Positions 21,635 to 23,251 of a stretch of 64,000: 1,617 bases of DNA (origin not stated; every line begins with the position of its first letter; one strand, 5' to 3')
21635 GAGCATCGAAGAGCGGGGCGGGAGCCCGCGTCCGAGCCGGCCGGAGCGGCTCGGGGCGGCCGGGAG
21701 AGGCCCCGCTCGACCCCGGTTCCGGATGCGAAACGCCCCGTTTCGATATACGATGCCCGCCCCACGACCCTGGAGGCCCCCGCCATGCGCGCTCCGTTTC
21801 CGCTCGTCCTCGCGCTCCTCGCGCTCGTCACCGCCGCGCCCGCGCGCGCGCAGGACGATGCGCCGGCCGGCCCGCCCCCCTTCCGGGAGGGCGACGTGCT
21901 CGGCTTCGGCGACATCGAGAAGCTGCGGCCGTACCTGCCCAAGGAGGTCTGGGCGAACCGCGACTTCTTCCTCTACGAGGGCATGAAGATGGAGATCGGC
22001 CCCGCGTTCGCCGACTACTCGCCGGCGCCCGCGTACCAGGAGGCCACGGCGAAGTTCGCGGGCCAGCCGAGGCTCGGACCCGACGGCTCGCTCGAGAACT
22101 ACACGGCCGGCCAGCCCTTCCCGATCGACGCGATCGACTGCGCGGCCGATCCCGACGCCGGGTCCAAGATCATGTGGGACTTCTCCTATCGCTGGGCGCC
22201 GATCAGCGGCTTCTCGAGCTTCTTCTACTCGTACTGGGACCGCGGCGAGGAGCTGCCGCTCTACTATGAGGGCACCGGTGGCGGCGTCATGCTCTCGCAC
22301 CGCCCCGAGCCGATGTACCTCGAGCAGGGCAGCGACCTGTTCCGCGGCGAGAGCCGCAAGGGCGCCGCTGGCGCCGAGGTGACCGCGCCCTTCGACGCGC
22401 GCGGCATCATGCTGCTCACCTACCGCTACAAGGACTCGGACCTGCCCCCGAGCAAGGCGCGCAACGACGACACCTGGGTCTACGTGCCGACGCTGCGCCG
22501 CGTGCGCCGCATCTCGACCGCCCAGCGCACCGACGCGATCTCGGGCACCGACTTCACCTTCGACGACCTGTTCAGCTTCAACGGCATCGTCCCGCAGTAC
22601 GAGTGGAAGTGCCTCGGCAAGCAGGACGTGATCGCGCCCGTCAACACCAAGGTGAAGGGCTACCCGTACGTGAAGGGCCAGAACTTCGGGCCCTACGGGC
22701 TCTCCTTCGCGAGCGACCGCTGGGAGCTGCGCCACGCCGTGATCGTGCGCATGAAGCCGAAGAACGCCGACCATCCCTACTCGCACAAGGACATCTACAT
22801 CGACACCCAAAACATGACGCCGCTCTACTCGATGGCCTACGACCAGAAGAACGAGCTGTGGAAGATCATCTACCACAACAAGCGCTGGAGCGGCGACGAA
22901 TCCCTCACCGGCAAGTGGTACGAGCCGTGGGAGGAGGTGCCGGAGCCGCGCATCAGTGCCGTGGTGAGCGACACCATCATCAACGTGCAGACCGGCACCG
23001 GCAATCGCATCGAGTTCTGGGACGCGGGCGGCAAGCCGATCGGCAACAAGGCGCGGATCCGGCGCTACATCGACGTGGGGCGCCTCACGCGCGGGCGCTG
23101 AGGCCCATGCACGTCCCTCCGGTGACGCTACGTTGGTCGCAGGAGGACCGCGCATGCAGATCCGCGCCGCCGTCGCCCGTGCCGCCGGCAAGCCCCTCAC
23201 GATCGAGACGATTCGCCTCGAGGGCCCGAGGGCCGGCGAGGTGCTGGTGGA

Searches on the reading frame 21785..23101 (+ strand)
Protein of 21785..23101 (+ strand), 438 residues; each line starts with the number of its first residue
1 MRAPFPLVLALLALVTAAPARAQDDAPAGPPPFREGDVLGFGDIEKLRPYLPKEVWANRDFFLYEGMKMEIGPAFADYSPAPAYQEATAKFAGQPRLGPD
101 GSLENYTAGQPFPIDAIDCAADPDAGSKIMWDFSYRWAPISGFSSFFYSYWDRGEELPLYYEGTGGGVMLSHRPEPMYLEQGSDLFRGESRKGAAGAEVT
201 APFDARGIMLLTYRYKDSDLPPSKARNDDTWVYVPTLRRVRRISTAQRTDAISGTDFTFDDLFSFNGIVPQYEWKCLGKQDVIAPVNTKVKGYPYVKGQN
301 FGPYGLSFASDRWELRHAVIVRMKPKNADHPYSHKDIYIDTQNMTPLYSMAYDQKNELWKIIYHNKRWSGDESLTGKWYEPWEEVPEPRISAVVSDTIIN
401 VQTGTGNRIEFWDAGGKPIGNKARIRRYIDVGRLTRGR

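Call 76: search_protein_families(library=pfam, proteins=[window:21785-23101:+], max_evalue=0.0001)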
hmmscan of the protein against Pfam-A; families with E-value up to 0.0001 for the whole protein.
window:21785-23101:+ (438 aa): 2 families
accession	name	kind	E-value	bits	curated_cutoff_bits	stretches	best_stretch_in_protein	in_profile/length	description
PF07044.18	DUF1329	-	7.5e-45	154.2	23.1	1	64-363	25-310/368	Protein of unknown function (DUF1329)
PF17131.11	LolA_like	-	6.1e-18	65.6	30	1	200-282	10-81/184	Outer membrane lipoprotein-sorting protein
